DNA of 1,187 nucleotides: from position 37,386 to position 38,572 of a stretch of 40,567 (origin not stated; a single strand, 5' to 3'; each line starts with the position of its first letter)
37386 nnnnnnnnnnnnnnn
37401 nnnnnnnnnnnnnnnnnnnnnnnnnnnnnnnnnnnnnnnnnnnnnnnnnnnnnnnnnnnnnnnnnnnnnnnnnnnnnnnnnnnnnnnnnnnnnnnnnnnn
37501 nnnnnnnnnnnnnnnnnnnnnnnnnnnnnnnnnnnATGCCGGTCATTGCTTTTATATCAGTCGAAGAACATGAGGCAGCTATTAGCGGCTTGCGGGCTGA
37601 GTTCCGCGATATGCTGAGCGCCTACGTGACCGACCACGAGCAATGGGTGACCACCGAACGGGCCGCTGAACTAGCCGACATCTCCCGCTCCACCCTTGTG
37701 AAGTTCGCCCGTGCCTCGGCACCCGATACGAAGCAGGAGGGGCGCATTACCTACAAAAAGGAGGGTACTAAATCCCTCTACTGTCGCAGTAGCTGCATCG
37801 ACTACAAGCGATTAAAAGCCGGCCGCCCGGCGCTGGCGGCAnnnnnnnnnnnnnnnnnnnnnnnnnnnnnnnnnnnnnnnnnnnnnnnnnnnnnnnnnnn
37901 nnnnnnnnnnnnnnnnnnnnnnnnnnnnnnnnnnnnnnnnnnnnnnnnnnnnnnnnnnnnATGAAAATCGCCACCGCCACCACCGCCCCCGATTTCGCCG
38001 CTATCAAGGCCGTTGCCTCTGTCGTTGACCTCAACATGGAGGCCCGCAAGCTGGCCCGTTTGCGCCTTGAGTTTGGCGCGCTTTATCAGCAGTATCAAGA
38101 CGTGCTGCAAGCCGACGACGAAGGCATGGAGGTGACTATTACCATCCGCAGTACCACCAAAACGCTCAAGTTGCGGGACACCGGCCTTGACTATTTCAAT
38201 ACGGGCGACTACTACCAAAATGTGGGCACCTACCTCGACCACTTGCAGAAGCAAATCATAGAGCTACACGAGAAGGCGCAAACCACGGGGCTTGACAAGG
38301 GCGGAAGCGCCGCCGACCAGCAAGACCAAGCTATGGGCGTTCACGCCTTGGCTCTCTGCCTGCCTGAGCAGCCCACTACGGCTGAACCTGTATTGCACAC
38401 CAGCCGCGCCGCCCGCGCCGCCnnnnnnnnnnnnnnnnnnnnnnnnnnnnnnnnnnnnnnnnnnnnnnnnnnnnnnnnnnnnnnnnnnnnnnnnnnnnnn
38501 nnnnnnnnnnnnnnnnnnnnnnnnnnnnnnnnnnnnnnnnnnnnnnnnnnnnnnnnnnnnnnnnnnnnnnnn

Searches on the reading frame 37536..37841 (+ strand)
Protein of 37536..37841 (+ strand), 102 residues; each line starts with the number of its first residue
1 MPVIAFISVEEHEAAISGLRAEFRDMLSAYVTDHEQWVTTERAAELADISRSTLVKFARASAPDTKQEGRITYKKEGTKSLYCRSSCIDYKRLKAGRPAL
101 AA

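Call 9: search_protein_families(library=pfam, proteins=[window:37536-37841:+], max_evalue=0.01)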
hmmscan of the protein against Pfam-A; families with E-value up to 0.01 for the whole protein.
window:37536-37841:+ (102 aa): 0 families

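Call 10: search_protein_families(library=phrogs, proteins=[window:37536-37841:+], max_evalue=0.01)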
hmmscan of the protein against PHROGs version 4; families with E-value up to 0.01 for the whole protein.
window:37536-37841:+ (102 aa): 1 family
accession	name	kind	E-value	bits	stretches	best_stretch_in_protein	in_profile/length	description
phrog_18663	-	unknown function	0.00038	21.8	1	22-81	31-90/113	-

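Call 13: find_related_loci(query=window:37536-37841:+, collection=viral_contigs, flank=3000)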
Query window:37536-37841:+ (102 aa) in viral_contigs; peptide patterns used: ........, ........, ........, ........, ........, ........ (x = any residue, [..] = any of these).
4 stretches matched a pattern; 2 encode a relative of the query (tblastn E <= 1e-3); 2 distinct loci.
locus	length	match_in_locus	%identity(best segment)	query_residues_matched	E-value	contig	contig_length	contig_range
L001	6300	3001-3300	52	1-100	2e-28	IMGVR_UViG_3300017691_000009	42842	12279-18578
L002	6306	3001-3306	52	1-102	2e-28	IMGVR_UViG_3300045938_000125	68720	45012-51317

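Call 16: find_encoding_contigs(protein=window:37536-37841:+, flank=3000, max_places=10)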
Protein window:37536-37841:+ (102 aa): 2 contigs read that carry it; 1 place shown.
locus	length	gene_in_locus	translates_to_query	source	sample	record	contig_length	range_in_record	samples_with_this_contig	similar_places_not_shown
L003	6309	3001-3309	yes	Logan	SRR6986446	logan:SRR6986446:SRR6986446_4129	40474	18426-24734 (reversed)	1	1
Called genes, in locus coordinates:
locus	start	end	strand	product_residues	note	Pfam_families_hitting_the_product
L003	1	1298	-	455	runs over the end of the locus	PF17293:Arm-DNA-bind_5 (weak), PF13102:Phage_int_SAM_5 (weak), PF00589:Phage_integrase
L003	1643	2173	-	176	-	-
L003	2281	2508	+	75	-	-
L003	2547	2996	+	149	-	-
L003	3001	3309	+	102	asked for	-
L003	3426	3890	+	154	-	-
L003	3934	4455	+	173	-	-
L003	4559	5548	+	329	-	-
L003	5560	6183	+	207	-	-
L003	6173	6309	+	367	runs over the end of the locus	-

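Call 35: find_homologous_proteins(query=window:37536-37841:+)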
Query window:37536-37841:+ (102 aa): 28 proteins with E <= 0.001 among 30 candidates.
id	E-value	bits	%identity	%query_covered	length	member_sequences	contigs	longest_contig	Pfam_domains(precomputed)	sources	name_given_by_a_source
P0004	3.5e-54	198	94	100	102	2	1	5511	-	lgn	-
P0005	1.6e-48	180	86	100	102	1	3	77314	-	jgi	jgi:hypothetical protein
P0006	1.5e-43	164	80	100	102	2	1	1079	-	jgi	-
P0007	6.9e-41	156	73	100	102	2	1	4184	-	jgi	jgi:hypothetical protein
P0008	1.4e-40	155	73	100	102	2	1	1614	-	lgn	-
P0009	7.0e-40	153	74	100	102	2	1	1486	-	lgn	-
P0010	3.4e-39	150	74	100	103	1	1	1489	-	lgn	-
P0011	1.3e-38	149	72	100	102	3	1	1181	-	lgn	-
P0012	4.9e-37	144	68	98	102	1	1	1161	-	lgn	-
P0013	1.9e-36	142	68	100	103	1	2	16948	-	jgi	jgi:hypothetical protein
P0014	2.9e-36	141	66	100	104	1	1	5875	-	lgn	-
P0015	3.2e-36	141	69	100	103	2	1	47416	-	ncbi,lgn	ncbi:MAG: hypothetical protein ACRYFZ_07335 [Janthinobacterium lividum]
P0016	5.3e-36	140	70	98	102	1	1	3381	-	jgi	jgi:hypothetical protein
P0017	1.2e-35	139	68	100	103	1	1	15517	-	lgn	-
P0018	2.1e-34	135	68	98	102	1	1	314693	-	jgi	jgi:hypothetical protein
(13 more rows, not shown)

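Call 36: find_encoding_contigs(protein=P0004, flank=3000, max_places=3)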
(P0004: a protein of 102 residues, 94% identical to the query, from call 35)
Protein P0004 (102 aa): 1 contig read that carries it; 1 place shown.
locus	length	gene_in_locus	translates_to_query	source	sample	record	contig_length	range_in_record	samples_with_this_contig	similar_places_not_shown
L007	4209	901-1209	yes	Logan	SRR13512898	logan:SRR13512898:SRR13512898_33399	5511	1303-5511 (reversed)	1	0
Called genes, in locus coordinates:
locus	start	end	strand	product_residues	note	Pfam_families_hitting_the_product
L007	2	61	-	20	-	?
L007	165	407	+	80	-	-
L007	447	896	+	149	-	-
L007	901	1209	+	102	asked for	-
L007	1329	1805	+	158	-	-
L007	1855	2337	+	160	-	-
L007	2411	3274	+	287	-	-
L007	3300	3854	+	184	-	-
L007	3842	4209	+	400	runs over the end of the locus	-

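Call 37: find_encoding_contigs(protein=P0005, flank=3000, max_places=3)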
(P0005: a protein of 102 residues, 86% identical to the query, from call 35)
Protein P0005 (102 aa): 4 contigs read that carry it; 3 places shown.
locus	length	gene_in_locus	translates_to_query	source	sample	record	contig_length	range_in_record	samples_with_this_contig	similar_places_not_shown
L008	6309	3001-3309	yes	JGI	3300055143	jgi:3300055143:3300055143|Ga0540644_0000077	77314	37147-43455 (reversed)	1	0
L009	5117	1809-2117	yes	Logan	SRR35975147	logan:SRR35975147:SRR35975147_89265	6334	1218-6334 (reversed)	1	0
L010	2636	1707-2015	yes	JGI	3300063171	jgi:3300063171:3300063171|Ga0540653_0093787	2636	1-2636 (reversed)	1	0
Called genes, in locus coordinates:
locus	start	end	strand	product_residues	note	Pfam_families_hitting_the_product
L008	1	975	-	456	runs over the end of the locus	PF17293:Arm-DNA-bind_5 (weak), PF13102:Phage_int_SAM_5 (weak), PF00589:Phage_integrase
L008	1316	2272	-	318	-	PF01381:HTH_3, PF07022:Phage_CI_repr, PF12844:HTH_19, PF13443:HTH_26 (weak), PF13560:HTH_31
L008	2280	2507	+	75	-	-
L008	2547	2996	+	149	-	-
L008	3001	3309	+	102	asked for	-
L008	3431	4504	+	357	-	-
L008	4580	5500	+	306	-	-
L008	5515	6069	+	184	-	-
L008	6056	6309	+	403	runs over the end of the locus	-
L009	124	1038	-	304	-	PF01381:HTH_3, PF07022:Phage_CI_repr, PF12844:HTH_19, PF13443:HTH_26 (weak), PF13560:HTH_31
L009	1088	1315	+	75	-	-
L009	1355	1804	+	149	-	-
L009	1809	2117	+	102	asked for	-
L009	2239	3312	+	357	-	-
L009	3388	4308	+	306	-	-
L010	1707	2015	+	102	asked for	-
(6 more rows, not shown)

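Call 38: find_encoding_contigs(protein=P0007, flank=3000, max_places=3)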
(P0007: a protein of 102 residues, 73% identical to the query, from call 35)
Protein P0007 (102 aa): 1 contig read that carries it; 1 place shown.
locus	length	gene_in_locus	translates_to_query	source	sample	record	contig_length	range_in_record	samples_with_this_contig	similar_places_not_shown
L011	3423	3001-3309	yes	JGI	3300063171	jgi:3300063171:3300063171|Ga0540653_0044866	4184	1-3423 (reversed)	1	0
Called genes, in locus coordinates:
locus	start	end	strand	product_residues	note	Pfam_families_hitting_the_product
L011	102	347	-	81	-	-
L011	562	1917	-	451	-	PF17293:Arm-DNA-bind_5 (faint), PF13102:Phage_int_SAM_5 (weak), PF00589:Phage_integrase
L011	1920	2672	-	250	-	-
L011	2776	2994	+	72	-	-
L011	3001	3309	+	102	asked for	-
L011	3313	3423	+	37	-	?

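Call 44: find_encoding_contigs(protein=P0008, flank=1500, max_places=2)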
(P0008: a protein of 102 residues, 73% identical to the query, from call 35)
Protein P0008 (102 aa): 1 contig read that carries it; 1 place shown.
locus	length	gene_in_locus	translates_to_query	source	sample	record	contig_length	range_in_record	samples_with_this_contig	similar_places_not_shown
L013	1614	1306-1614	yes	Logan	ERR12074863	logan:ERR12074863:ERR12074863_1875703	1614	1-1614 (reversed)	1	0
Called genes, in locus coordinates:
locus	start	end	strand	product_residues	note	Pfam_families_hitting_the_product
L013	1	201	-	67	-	?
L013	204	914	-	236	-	PF13560:HTH_31 (weak)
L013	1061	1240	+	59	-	-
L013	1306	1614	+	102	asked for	?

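Call 45: find_encoding_contigs(protein=P0009, flank=1500, max_places=2)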
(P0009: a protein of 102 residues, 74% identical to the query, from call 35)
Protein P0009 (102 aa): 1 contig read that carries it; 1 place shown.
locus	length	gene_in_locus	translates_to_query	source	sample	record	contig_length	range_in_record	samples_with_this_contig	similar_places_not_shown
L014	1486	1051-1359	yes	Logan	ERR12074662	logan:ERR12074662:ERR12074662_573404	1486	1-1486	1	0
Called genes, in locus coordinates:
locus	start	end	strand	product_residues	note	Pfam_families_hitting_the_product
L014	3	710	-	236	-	?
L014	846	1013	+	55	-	-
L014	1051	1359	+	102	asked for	-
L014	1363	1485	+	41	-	?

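Call 46: find_encoding_contigs(protein=P0010, flank=1500, max_places=2)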
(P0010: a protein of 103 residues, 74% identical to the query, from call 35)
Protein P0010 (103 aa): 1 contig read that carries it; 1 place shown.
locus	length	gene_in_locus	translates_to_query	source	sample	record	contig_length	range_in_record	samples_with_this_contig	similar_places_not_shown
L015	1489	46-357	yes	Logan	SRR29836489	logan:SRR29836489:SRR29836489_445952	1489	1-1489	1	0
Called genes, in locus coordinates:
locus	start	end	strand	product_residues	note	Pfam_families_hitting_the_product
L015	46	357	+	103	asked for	-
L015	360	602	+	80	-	-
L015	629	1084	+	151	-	-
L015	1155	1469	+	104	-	-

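Call 47: find_encoding_contigs(protein=P0015, flank=3000, max_places=2)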
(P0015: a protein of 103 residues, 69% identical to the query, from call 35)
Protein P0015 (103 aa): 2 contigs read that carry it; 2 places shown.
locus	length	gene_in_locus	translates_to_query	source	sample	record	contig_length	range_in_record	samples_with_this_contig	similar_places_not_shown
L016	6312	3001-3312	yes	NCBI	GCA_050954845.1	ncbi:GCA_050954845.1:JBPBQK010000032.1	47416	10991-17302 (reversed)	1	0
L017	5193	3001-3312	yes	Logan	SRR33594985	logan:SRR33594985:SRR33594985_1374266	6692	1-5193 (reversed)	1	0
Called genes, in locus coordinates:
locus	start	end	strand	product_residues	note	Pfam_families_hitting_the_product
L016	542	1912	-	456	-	PF17293:Arm-DNA-bind_5 (weak), PF00589:Phage_integrase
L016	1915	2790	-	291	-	-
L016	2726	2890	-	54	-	-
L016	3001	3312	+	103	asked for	-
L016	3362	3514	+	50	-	-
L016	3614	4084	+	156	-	-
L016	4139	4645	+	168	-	-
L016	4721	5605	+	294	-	-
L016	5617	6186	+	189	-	-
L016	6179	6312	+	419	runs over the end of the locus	-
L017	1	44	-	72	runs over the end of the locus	-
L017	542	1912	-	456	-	PF17293:Arm-DNA-bind_5 (weak), PF00589:Phage_integrase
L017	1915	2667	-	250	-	-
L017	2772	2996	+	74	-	-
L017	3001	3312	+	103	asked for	-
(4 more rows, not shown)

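Call 75: search_solved_structures(query=A7, max_evalue=1)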
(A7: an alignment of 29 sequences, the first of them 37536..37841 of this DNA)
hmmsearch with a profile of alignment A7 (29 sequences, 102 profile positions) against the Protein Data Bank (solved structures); distinct sequences matched with E-value up to 1: 1.
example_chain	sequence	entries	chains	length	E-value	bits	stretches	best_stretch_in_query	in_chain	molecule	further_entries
5szn_A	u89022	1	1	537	0.05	16.7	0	48-74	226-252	Protocadherin gamma A9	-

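Call 76: search_protein_families(library=pfam, proteins=[window:37536-37841:+], max_evalue=5)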
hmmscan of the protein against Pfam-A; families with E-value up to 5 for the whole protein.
window:37536-37841:+ (102 aa): 2 families
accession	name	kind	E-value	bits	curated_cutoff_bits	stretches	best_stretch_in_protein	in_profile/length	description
PF12728.13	HTH_17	-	0.039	14.6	27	1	37-79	1-35/51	Helix-turn-helix domain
PF05225.22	HTH_psq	-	0.08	13.1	20.4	1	34-59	14-38/45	helix-turn-helix, Psq domain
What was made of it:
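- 37536..37844 (+): Upstream gene, 102 aa, with weak HTH_17-like similarity. Calls 10, 35 and 76.
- On Lambda OOP RNA: That protein has only a sub-threshold HTH_17 hit (E = 0.039, call 76) and no PDB relative (call 75).
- Tried and rejected: For the 102-aa protein, there is only a sub-threshold HTH_17 hit and no PDB relative (calls 75, 76).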

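Call 78: find_encoding_contigs(protein=P0013, flank=3000, max_places=2)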
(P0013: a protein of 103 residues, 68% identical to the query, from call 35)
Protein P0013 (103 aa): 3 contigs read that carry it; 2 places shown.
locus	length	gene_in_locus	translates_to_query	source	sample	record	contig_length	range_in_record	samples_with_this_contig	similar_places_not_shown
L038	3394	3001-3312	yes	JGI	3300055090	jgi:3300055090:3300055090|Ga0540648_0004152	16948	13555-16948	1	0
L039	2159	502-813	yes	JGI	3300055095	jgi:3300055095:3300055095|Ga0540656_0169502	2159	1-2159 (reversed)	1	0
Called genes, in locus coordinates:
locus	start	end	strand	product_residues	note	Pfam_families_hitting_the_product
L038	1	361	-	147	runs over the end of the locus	-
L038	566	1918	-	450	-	PF13102:Phage_int_SAM_5 (weak), PF00589:Phage_integrase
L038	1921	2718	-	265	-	PF00717:Peptidase_S24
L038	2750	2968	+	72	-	-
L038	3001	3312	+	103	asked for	-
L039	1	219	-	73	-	?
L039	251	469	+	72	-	-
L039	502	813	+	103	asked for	-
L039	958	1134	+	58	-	-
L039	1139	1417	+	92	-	-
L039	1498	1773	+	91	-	-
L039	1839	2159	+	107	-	?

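Call 79: find_encoding_contigs(protein=P0017, flank=3000, max_places=2)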
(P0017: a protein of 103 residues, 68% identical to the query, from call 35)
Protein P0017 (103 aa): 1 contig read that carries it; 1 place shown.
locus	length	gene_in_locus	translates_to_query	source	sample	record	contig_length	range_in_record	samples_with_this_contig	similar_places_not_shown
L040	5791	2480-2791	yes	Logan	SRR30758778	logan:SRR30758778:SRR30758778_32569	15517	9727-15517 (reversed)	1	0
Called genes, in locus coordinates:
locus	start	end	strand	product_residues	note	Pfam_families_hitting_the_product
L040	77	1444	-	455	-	PF17293:Arm-DNA-bind_5 (weak), PF13102:Phage_int_SAM_5 (weak), PF00589:Phage_integrase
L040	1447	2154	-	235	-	-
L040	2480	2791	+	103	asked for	-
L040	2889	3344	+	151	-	-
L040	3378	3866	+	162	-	-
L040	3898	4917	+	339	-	-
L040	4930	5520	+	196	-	-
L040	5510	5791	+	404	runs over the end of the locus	-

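Call 83: search_protein_families(library=phrogs, proteins=[L003:5560-6180:+], max_evalue=0.001)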
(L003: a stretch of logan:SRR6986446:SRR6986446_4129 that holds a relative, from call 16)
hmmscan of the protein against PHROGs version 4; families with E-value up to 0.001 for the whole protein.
L003:5560-6180:+ (207 aa): 0 families

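Call 84: search_protein_families(library=pfam, proteins=[L003:5560-6180:+], max_evalue=0.001)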
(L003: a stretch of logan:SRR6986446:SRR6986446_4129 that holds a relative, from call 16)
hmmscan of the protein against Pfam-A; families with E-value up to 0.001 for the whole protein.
L003:5560-6180:+ (207 aa): 0 families

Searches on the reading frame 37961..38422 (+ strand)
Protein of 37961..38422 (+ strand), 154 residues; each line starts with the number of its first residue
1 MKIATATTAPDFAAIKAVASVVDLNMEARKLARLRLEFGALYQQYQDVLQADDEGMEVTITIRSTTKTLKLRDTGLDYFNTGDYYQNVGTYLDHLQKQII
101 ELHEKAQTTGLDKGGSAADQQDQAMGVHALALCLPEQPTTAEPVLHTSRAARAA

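Call 9: search_protein_families(library=pfam, proteins=[window:37961-38422:+], max_evalue=0.01)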
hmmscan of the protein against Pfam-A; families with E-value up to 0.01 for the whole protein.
window:37961-38422:+ (154 aa): 0 families

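Call 10: search_protein_families(library=phrogs, proteins=[window:37961-38422:+], max_evalue=0.01)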
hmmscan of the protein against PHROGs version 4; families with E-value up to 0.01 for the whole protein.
window:37961-38422:+ (154 aa): 0 families

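Call 12: find_related_loci(query=window:37961-38422:+, collection=viral_contigs, flank=3000)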
Query window:37961-38422:+ (154 aa) in viral_contigs; peptide patterns used: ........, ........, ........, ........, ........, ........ (x = any residue, [..] = any of these).
14 stretches matched a pattern, but none encodes a relative of the query by tblastn (E <= 1e-3).

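Call 17: find_homologous_proteins(query=window:37961-38422:+)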
Query window:37961-38422:+ (154 aa): 3 proteins with E <= 0.001 among 77 candidates.
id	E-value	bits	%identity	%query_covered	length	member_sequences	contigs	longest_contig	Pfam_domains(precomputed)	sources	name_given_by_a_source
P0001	1.3e-93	328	100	100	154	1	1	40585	-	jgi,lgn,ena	-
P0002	2.1e-80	285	87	100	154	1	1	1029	-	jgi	jgi:hypothetical protein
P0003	1.3e-61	224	76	100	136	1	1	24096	-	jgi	jgi:hypothetical protein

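Call 18: find_encoding_contigs(protein=P0003, flank=4000)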
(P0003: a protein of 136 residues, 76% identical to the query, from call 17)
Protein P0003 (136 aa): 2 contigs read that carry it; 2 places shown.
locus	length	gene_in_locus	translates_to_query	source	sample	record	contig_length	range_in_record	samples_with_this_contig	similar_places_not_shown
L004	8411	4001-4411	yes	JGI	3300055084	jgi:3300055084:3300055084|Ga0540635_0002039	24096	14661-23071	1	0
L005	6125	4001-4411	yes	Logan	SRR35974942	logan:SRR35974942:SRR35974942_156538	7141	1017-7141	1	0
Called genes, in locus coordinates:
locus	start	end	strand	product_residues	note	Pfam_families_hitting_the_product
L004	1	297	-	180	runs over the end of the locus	PF19666:DUF6169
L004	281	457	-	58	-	-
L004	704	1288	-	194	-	PF00239:Resolvase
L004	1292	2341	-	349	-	PF12358:DUF3644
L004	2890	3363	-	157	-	PF13560:HTH_31, PF13744:HTH_37 (weak), PF01381:HTH_3, PF12844:HTH_19, PF13413:HTH_25 (faint), PF13443:HTH_26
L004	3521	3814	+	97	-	-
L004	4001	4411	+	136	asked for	-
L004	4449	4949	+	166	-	-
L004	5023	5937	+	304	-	-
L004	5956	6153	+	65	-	-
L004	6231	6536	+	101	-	-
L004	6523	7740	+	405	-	-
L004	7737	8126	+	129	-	-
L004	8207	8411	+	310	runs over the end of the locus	-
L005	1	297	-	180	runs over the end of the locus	PF19666:DUF6169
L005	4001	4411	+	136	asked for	-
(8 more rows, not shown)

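Call 19: find_encoding_contigs(protein=P0002, flank=4000)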
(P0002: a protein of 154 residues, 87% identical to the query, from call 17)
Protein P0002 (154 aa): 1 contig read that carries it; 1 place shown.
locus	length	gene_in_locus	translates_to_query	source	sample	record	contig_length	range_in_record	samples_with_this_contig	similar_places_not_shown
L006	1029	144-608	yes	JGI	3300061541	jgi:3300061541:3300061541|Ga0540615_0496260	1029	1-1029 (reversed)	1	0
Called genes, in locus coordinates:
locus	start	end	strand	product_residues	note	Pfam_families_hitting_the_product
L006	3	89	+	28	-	?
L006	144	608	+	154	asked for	-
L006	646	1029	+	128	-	?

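Call 33: find_related_loci(query=A2, collection=metagenome_contigs, flank=3000)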
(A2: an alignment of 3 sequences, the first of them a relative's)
Query A2 (154 aa) in metagenome_contigs; peptide patterns used: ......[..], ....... (x = any residue, [..] = any of these).
550 stretches matched a pattern, but none encodes a relative of the query by tblastn (E <= 1e-3).

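Call 34: find_related_loci(query=A2, collection=genome_contigs, flank=3000)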
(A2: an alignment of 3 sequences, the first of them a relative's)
Query A2 (154 aa) in genome_contigs; peptide patterns used: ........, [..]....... (x = any residue, [..] = any of these).
216 stretches matched a pattern, but none encodes a relative of the query by tblastn (E <= 1e-3).
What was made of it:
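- Tried and rejected: 154-aa protein family in IMG/VR, JGI metagenome contigs and GTDB genomes: nothing on the first passes (calls 12, 33, 34).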

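Call 76: search_protein_families(library=pfam, proteins=[window:37961-38422:+], max_evalue=5)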
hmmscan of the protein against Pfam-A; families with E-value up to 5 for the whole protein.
window:37961-38422:+ (154 aa): 0 families

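Call 101: find_homologous_proteins(query=A10, max_evalue=0.001)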
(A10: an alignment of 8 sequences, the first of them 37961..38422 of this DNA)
Query A10 (8 sequences) (154 aa, profile of the alignment): 24 proteins with E <= 0.001 among 6168 candidates.
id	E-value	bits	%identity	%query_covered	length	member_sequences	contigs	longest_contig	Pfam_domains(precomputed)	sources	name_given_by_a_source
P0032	1.9e-65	238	40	98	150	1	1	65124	-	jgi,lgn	-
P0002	7.9e-65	236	87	100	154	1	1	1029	-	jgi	jgi:hypothetical protein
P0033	3.8e-64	233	40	100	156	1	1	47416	-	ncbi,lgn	ncbi:MAG: hypothetical protein ACRYFZ_07325 [Janthinobacterium lividum]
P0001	9.1e-64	232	100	100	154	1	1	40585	-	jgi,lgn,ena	-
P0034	4.6e-62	227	36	92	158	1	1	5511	-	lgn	-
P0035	1.8e-61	225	39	94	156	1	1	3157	-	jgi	-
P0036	2.4e-56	208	41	93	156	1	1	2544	-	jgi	jgi:hypothetical protein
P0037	2.2e-55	205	41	88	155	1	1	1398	-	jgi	jgi:hypothetical protein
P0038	1.3e-54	203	38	98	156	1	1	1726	-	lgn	-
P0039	1.8e-54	202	37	88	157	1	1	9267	-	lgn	-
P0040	1.0e-53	200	39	100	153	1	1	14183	-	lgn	-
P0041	2.2e-53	199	37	100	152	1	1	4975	-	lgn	-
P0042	2.3e-52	195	37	100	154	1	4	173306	-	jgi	jgi:hypothetical protein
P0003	2.7e-52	195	76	100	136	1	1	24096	-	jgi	jgi:hypothetical protein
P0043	5.4e-50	188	43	66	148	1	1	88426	-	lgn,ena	-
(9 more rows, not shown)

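Call 102: find_related_loci(query=A10, collection=viral_contigs, flank=2500)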
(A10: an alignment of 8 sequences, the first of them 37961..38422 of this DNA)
Query A10 (154 aa) in viral_contigs; peptide patterns used: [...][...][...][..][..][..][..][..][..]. (x = any residue, [..] = any of these).
15 stretches matched a pattern; 1 encode a relative of the query (tblastn E <= 1e-3); 1 distinct loci.
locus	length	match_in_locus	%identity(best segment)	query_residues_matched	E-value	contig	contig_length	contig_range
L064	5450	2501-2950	40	1-151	1e-23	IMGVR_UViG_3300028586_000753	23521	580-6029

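Call 109: predict_structure(alignment_id=A11)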
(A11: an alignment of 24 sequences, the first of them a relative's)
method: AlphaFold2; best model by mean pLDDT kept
length: 154 residues; sequences in the alignment: 24
mean_pLDDT: 64.7   pTM: 0.45
mean pLDDT of the five models: 64.7, 60.3, 59.3, 59.2, 57.3
residues with pLDDT >= 90: 0; 70-90: 71; 50-70: 41; < 50: 42
segments of 3 or more residues with pLDDT < 50: 1-5, 112-119, 121-123, 128-130, 134-154
pLDDT, mean of each block of 10 residues (from residue 1): 49 58 68 84 85 76 79 61 84 87 74 48 49 45 38 36
secondary structure, 60 per line:
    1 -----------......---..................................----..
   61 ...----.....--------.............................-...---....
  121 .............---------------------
elements in order: H12-17 H21-54 E59-63 E68-72 H81-109 H117-133

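Call 111: fold_search(model_id=the predicted structure, library=pdb)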
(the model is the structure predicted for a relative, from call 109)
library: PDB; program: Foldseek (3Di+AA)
matches with E <= 10: 276; with E <= 0.001: 0
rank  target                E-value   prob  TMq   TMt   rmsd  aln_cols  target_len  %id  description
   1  5knb_G                7.1e-02  0.60  0.26  0.25  17.3       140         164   10  Crystal structure of the 2 ADP-bound V1 complex (released 2016-11-02)
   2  2zdi_A                8.7e-02  0.99  0.43  0.62   6.3       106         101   15  Crystal structure of Prefoldin from Pyrococcus horikoshii OT3 (released 2008-02-05)
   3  6nr8_4                1.1e-01  0.57  0.25  0.34  10.2       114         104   11  hTRiC-hPFD Class6 (released 2019-06-19)
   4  2zdi_B                1.2e-01  0.99  0.43  0.59   4.3        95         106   14  Crystal structure of Prefoldin from Pyrococcus horikoshii OT3 (released 2008-02-05)
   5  1fxk_C                1.6e-01  0.90  0.40  0.46  10.5       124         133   14  CRYSTAL STRUCTURE OF ARCHAEAL PREFOLDIN (GIMC). (released 2000-12-06)
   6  3p9a_C                1.6e-01  0.25  0.19  0.22  20.2       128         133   10  An atomic view of the nonameric small terminase subunit of Bacteriophage P22 (released 2012-05-09)
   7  1fxk_A                1.8e-01  0.99  0.44  0.61   4.5        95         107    8  CRYSTAL STRUCTURE OF ARCHAEAL PREFOLDIN (GIMC). (released 2000-12-06)
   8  2zqm                  1.8e-01  0.98  0.41  0.54   4.4        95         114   15  Crystal structure of the prefoldin beta subunit from Thermococcus strain KS-1 (released 2008-08-26)
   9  5knd_G                1.8e-01  0.41  0.26  0.24  23.6       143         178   10  Crystal structure of the Pi-bound V1 complex (released 2016-11-02)
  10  1fxk_B                1.9e-01  0.97  0.43  0.58   6.3       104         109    9  CRYSTAL STRUCTURE OF ARCHAEAL PREFOLDIN (GIMC). (released 2000-12-06)
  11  5knc_G                1.9e-01  0.38  0.27  0.22  24.2       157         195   12  Crystal structure of the 3 ADP-bound V1 complex (released 2016-11-02)
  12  3vr4_G                2.0e-01  0.72  0.33  0.29  20.1       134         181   13  Crystal structure of Enterococcus hirae V1-ATPase [eV1] (released 2013-01-16)
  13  3vr6_G                2.0e-01  0.35  0.26  0.24  24.0       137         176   13  Crystal structure of AMP-PNP bound Enterococcus hirae V1-ATPase [bV1] (released 2013-01-16)
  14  3vr5_G                2.2e-01  0.28  0.23  0.22  18.9       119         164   15  Crystal structure of nucleotide-free Enterococcus hirae V1-ATPase [eV1(L)] (released 2013-01-16)
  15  6nr8_5                2.5e-01  0.63  0.34  0.39   9.4       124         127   16  hTRiC-hPFD Class6 (released 2019-06-19)
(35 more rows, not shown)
